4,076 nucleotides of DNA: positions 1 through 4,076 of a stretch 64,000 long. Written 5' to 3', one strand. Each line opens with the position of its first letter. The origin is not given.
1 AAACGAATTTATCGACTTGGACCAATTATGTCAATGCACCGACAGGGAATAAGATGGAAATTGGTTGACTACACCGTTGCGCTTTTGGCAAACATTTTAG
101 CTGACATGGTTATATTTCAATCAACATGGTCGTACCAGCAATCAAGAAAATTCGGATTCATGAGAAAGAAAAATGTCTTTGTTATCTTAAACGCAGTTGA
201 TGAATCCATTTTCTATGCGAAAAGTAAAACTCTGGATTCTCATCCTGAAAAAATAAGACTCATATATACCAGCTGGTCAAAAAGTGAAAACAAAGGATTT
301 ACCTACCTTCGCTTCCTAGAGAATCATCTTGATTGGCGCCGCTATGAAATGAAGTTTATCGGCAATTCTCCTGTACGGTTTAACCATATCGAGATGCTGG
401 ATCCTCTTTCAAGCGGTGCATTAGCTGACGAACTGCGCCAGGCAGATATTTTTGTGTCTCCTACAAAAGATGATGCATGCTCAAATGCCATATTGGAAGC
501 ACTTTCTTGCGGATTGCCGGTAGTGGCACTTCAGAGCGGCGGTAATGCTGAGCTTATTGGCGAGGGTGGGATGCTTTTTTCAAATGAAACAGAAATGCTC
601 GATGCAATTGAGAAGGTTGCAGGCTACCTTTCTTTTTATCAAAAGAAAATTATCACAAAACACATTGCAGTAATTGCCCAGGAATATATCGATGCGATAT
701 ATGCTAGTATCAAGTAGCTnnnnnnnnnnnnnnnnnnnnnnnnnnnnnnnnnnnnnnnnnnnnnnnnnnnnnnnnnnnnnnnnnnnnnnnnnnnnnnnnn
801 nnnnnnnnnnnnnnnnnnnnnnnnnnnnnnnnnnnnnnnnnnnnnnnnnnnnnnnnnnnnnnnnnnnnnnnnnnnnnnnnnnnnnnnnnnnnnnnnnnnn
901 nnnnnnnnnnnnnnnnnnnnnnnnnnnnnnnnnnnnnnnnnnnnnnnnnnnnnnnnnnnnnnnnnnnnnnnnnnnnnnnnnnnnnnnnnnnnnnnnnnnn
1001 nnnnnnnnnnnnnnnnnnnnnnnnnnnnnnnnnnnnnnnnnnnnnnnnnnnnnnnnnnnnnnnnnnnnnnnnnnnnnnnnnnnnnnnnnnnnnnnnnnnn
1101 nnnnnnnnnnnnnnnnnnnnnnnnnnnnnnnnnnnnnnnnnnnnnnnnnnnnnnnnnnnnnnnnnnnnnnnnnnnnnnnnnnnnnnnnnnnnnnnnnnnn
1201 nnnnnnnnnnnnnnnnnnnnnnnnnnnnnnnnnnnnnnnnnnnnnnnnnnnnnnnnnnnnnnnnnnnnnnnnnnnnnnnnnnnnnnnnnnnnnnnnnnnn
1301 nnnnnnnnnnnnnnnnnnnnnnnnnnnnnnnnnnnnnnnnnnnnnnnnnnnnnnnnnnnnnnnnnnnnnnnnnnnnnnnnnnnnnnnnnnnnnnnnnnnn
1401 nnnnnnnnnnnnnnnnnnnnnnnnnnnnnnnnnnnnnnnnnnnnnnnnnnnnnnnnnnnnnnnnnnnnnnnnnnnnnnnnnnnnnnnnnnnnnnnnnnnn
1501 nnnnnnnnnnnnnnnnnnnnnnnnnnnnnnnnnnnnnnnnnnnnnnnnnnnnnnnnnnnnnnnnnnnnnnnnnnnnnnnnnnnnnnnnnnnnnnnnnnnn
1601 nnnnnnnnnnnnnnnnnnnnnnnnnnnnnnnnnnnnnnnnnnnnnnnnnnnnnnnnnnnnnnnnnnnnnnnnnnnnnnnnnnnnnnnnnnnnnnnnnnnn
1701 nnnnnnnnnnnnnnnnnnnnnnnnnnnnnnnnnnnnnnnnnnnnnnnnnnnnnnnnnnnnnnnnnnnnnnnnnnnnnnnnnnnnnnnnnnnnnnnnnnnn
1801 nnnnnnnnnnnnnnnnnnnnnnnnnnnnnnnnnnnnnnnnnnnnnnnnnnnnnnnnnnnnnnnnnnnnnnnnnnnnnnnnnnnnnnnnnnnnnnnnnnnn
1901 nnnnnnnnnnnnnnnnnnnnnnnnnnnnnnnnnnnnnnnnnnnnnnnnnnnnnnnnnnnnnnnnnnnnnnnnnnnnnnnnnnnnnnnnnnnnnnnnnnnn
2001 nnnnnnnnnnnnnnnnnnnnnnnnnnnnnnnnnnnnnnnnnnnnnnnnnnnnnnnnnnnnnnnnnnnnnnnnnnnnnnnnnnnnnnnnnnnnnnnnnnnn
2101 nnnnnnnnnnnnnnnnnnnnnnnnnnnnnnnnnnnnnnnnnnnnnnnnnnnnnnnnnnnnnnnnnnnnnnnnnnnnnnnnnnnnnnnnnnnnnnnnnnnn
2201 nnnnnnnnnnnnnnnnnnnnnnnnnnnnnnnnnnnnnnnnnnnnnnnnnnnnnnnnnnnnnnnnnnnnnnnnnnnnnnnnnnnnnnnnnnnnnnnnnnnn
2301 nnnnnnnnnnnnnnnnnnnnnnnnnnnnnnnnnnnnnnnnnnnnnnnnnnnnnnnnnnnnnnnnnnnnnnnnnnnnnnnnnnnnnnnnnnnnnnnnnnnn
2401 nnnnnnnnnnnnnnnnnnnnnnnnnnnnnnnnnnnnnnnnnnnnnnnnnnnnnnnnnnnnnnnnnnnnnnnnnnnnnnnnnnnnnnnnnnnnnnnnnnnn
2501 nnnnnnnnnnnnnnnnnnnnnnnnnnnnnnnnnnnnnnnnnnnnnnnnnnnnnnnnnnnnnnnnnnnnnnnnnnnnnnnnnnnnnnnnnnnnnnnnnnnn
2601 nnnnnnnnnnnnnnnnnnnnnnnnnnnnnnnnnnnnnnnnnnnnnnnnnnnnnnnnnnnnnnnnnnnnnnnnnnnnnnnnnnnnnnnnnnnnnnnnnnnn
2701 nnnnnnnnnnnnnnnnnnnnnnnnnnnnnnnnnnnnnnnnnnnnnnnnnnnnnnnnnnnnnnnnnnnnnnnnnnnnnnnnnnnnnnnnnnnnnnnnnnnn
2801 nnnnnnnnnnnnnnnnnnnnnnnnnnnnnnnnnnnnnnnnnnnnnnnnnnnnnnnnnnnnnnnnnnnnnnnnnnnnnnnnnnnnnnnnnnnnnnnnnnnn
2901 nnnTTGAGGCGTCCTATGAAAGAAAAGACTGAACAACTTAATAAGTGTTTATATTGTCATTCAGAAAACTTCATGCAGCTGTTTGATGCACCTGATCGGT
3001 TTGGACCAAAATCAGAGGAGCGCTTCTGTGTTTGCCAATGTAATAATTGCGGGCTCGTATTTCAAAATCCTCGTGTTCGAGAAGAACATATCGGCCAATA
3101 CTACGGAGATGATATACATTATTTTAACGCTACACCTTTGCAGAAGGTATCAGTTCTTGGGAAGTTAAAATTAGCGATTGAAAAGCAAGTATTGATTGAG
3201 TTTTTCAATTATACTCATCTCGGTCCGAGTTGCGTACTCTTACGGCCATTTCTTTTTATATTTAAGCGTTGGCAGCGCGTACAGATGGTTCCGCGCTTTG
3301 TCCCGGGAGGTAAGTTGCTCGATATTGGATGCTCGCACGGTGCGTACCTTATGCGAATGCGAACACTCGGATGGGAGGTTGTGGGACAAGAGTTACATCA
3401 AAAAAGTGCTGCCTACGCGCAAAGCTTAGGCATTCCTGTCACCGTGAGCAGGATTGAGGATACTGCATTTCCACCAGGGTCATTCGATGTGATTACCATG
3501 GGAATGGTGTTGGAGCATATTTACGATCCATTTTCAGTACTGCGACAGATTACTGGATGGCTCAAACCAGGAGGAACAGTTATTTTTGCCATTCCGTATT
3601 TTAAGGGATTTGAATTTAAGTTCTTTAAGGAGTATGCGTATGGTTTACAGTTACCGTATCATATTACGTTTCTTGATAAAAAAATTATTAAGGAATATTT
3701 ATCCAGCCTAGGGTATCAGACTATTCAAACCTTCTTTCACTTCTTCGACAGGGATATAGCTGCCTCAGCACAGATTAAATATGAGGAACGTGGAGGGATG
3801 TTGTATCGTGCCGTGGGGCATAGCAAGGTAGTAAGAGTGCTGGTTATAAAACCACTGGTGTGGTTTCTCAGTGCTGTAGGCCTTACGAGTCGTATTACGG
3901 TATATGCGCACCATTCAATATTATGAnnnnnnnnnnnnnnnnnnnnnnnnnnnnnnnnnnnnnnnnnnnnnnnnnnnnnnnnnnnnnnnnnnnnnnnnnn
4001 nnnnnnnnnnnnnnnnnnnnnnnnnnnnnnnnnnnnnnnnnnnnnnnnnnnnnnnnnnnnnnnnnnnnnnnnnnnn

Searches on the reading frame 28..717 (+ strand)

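Call 69: search_protein_families(library=pfam, proteins=[window:28-717:+], max_evalue=0.001)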
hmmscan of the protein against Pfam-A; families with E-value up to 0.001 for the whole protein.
window:28-717:+ (229 aa): 4 families
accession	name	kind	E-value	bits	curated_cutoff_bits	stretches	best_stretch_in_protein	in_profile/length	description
PF13692.12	Glyco_trans_1_4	-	2e-14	54.5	27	1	120-197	60-139/142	Glycosyl transferases group 1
PF00534.26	Glycos_transf_1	-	2.4e-10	40.6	26.4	1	119-195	73-153/172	Glycosyl transferases group 1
PF13524.12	Glyco_trans_1_2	-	0.00052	20.4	25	0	104-196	13-110/144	Glycosyl transferase-like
PF20706.3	GT4-conflict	-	0.00081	18.9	26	1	130-185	273-325/385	Family 4 Glycosyltransferase in conflict systems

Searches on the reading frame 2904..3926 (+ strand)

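Call 69: search_protein_families(library=pfam, proteins=[window:2904-3926:+], max_evalue=0.001)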
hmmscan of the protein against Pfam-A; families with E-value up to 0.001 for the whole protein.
window:2904-3926:+ (340 aa): 8 families
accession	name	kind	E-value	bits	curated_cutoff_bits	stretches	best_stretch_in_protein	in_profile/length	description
PF13489.12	Methyltransf_23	-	1.1e-16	61.5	27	1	128-275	16-163/164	Methyltransferase domain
PF08241.18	Methyltransf_11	-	2.1e-16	60.8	21.2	1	139-228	1-95/95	Methyltransferase domain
PF08242.18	Methyltransf_12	-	3.4e-12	47.4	30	1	139-225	1-97/98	Methyltransferase domain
PF13649.12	Methyltransf_25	-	3.8e-11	44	27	1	139-224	2-97/97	Methyltransferase domain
PF13847.12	Methyltransf_31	-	7.7e-08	32.6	27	1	135-229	4-110/145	Methyltransferase domain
PF07021.18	MetW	-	1.4e-05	25.2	21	1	132-236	10-115/193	Methionine biosynthesis protein MetW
PF08003.17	Methyltransf_9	-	0.00013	21.5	23.8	1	122-229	103-218/315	Protein of unknown function (DUF1698)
PF05219.18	DREV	-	0.0003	20.5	26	1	124-232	79-192/265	DREV methyltransferase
